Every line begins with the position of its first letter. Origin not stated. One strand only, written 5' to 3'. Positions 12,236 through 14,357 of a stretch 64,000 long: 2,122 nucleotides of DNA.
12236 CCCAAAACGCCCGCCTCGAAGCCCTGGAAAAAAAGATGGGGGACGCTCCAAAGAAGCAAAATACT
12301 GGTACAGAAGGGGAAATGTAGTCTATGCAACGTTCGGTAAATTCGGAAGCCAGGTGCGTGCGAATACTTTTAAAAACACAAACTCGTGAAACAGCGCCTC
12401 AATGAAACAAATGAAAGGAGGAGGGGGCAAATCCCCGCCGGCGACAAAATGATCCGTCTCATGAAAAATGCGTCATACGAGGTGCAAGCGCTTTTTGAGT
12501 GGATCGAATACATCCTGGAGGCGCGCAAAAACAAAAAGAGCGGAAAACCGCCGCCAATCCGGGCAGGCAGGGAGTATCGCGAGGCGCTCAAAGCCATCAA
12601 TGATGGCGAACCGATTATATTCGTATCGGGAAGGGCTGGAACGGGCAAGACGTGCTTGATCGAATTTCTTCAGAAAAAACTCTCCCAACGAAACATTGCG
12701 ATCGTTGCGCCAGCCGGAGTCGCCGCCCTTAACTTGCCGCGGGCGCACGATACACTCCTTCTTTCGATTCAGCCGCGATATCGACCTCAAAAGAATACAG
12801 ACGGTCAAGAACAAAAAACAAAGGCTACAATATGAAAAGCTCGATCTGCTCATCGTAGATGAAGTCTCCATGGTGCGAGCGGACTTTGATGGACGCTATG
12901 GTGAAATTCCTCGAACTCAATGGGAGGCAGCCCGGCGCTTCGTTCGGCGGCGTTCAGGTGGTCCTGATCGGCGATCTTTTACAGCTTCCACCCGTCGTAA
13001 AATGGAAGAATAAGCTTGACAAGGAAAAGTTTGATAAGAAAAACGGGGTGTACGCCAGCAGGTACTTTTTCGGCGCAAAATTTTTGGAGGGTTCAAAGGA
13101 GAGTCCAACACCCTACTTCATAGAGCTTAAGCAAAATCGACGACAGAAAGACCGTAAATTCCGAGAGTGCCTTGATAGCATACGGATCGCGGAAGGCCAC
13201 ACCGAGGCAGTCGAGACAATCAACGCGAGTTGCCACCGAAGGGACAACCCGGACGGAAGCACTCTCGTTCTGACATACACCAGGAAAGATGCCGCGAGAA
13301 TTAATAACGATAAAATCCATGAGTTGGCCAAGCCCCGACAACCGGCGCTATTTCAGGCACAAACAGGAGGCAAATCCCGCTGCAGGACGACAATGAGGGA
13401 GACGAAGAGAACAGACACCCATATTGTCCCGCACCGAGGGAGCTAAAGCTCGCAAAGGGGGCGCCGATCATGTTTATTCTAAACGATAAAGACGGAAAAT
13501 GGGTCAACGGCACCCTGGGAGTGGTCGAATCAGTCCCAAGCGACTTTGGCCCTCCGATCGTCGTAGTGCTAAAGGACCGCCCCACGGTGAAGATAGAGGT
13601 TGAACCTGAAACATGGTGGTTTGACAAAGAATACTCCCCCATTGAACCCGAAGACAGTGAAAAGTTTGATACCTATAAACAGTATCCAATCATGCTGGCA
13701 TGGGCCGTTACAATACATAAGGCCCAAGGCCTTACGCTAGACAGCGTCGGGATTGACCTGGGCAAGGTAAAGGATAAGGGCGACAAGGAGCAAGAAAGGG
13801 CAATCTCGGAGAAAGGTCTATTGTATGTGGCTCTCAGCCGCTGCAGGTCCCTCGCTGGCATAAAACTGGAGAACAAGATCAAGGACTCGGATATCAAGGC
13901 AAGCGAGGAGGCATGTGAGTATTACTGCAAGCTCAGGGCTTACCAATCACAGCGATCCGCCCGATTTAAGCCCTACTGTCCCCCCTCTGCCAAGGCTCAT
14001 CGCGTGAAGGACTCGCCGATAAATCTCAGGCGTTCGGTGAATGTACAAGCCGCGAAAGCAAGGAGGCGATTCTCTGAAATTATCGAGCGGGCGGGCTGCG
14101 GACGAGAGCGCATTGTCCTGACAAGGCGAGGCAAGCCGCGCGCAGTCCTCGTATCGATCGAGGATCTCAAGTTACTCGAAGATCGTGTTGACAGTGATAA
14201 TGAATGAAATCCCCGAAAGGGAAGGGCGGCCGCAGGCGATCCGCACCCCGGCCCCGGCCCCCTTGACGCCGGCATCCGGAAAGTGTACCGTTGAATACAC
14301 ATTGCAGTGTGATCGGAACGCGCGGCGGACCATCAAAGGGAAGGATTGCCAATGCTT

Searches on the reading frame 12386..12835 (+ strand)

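Call 13: search_protein_families(library=pfam, proteins=[window:12386-12835:+], max_evalue=0.01)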
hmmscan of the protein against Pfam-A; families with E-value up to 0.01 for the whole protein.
window:12386-12835:+ (149 aa): 10 families
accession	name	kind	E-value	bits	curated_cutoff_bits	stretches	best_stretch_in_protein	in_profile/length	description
PF05970.20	PIF1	-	4e-08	33.5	25.9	1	71-119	18-68/223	PIF1-like helicase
PF13191.12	AAA_16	-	4.9e-07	30.8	32.6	1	65-118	13-65/167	AAA ATPase domain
PF13604.12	AAA_30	-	3.5e-05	24.1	27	1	65-119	7-64/191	AAA domain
PF13401.12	AAA_22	-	4.7e-05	24.1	27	1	74-111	4-44/130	AAA domain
PF13245.12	AAA_19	-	0.00027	21.6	25.1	1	74-118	10-58/134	AAA domain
PF25201.1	nSTAND6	-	0.0024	18.4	27.7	0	74-108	17-54/148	Novel STAND NTPase 6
PF06414.18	Zeta_toxin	-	0.0028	17.6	22.3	1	77-108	18-50/199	Zeta toxin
PF00437.27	T2SSE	-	0.0057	15.8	24.9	1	66-108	133-175/370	Type II/IV secretion system protein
PF20720.3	nSTAND3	-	0.0063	16.7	27.2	0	63-107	6-49/155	Novel STAND NTPase 3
PF24883.2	NPHP3_N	-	0.0065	17.1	24.8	1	64-105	12-52/164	Nephrocystin 3, N-terminal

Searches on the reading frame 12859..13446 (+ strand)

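Call 13: search_protein_families(library=pfam, proteins=[window:12859-13446:+], max_evalue=0.01)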
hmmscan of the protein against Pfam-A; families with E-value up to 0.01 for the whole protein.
window:12859-13446:+ (195 aa): 1 family
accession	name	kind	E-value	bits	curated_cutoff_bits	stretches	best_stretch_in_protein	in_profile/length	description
PF05970.20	PIF1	-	2.8e-05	24.2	25.9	1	24-58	133-167/223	PIF1-like helicase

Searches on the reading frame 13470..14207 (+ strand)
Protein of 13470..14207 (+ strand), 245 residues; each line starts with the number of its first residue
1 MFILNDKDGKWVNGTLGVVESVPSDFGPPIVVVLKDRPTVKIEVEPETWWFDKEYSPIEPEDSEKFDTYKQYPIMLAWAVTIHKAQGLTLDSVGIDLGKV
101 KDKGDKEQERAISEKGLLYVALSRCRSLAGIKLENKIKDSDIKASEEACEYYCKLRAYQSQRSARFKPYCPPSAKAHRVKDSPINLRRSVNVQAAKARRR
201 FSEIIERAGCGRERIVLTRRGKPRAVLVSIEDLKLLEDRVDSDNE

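Call 42: search_protein_families(library=pfam, proteins=[window:13470-14207:+], max_evalue=0.01)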
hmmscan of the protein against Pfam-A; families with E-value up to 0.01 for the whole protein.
window:13470-14207:+ (245 aa): 3 families
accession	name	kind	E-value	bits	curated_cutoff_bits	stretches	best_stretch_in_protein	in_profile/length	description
PF02604.26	PhdYeFM_antitox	-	1.4e-12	47.6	29.8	1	192-238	4-50/74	Antitoxin Phd_YefM, type II toxin-antitoxin system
PF13538.12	UvrD_C_2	-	5.3e-05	23.4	27.4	1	76-127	1-47/52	UvrD-like helicase C-terminal domain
PF02689.20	Herpes_Helicase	-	0.00078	18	27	1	68-151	721-794/808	Helicase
